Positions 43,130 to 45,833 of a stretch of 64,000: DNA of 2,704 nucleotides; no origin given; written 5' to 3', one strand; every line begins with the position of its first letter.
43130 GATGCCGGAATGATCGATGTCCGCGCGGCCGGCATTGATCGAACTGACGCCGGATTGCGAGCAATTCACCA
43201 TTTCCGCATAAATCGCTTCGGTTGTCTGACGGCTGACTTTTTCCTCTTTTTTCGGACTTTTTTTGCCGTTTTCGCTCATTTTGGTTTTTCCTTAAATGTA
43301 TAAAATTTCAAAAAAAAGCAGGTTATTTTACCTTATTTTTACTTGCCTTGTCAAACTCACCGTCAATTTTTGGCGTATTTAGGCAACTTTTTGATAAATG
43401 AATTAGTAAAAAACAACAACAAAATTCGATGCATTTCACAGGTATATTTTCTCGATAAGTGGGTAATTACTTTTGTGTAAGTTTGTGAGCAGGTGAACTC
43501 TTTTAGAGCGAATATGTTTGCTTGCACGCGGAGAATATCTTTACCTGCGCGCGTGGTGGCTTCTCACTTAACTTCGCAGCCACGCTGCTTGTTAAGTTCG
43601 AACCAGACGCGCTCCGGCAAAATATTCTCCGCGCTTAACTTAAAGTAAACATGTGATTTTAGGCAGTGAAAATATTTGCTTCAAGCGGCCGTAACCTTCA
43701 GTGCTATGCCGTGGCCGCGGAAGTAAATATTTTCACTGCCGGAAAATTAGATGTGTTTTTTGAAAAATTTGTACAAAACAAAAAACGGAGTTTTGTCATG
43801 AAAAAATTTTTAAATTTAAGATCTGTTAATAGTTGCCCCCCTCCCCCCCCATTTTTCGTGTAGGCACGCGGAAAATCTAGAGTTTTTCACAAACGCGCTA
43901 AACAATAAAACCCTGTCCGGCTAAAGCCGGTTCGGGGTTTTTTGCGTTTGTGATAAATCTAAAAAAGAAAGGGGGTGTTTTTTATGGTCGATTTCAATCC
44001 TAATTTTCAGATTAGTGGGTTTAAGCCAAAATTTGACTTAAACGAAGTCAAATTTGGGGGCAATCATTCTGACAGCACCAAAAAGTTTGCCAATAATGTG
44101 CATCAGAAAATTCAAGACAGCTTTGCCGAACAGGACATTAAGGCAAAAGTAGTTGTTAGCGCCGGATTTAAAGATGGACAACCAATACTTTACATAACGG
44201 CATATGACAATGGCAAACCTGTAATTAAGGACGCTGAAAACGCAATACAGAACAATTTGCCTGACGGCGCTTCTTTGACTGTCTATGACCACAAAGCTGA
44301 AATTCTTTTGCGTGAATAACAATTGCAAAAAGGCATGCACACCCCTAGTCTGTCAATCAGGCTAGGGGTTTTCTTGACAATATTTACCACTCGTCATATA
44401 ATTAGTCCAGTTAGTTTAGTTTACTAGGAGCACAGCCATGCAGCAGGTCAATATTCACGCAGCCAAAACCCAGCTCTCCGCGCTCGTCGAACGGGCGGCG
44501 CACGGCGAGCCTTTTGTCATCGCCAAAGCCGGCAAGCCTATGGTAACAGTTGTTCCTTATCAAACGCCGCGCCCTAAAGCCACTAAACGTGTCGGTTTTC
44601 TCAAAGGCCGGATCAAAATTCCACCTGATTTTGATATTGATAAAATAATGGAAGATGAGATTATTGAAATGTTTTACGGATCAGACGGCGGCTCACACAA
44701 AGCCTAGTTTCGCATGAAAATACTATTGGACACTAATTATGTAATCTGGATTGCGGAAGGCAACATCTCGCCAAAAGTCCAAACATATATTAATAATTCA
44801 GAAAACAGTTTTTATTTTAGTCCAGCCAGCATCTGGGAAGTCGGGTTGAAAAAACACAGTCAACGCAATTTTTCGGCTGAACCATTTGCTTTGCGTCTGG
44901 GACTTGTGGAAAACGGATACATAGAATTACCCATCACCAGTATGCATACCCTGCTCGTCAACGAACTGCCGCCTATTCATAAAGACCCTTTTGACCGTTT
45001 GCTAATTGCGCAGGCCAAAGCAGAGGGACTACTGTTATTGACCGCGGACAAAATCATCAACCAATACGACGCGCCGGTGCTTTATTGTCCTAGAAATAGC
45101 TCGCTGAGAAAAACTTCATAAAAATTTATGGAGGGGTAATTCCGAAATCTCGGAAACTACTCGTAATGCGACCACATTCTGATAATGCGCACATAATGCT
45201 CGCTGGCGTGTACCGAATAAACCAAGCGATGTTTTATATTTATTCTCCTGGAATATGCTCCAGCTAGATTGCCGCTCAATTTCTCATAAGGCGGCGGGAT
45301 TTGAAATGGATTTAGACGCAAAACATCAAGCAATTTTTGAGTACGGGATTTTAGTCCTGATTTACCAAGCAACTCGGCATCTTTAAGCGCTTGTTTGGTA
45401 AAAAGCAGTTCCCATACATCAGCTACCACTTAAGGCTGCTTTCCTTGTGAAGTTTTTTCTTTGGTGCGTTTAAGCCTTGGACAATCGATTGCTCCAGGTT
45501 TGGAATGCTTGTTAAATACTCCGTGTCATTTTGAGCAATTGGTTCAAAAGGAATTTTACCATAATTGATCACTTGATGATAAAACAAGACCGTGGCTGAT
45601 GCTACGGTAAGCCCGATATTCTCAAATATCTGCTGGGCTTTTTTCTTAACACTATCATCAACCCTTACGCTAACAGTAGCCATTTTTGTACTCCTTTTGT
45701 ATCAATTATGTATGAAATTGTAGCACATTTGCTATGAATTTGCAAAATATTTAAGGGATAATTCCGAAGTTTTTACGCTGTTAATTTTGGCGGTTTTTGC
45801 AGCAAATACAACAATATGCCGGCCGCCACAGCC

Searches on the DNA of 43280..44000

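Call 28: search_rna_families(source=window, start=43280, end=44000, threshold=evalue, max_evalue=5)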
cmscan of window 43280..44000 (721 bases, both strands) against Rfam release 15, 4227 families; matches with E-value up to 5: 9.
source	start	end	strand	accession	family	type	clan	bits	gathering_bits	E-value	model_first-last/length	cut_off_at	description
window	43655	43748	+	RF00456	mir-34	Gene; miRNA;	CL00087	33.8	53.4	1.3e-05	1-72/72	no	mir-34 microRNA precursor family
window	43657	43746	+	RF04174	MIR4208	Gene; miRNA;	-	27.5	140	0.061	1-191/191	no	MIR4208 microRNA precursor family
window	43652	43751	+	RF03926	MIR1435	Gene; miRNA;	-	21.7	94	1.3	1-186/186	no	MIR1435 microRNA precursor family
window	43651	43751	-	RF03926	MIR1435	Gene; miRNA;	-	21.7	94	1.3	1-186/186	no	MIR1435 microRNA precursor family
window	43658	43746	+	RF04127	MIR8007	Gene; miRNA;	-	21.2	195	0.13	1-226/226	no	MIR8007 microRNA precursor family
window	43901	43980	+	RF02351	psRNA14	Gene; sRNA;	-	18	60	3.4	1-84/84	no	Proteobacteria sRNA psRNA14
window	43654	43749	-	RF04249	mir-310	Gene; miRNA;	CL00137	17.5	48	1.2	1-74/74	no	mir-310 microRNA precursor family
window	43287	43315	-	RF02751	ES036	Gene; sRNA;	-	15.8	37.6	4.4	4-32/43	no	ES036 (CssrF) sRNA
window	43887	43945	+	RF02399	NsiR1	Gene; sRNA;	-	14.7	39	4.5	1-60/60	no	Nitrogen stress-induced RNA 1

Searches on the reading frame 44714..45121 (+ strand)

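Call 10: search_protein_families(library=pfam, proteins=[window:44714-45121:+], max_evalue=0.01)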
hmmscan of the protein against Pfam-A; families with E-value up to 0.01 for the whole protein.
window:44714-45121:+ (135 aa): 1 family
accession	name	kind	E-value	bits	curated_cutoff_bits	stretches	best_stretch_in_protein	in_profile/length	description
PF01850.27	PIN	-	1.8e-10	41.9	23.6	1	3-119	1-118/120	PIN domain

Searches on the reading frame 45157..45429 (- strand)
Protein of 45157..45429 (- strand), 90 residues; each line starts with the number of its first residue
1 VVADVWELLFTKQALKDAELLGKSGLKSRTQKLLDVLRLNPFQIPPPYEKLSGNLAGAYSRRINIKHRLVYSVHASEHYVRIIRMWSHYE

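Call 10: search_protein_families(library=pfam, proteins=[window:45157-45429:-], max_evalue=0.01)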
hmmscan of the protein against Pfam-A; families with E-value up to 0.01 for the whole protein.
window:45157-45429:- (90 aa): 2 families
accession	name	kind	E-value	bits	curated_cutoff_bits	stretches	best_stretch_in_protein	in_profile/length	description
PF06769.20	YoeB_toxin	-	3.2e-10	40.3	27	1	10-89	1-80/80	YoeB-like toxin of bacterial type II toxin-antitoxin system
PF05016.21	ParE_toxin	-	0.00015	22.7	23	1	9-88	2-85/89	ParE toxin of type II toxin-antitoxin system, parDE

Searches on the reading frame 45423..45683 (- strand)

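Call 10: search_protein_families(library=pfam, proteins=[window:45423-45683:-], max_evalue=0.01)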
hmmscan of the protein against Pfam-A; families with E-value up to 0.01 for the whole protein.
window:45423-45683:- (86 aa): 1 family
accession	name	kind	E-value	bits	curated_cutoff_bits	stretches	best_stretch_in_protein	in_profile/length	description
PF04221.18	RelB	-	1.5e-10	41.2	22.4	1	1-67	1-68/82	RelB antitoxin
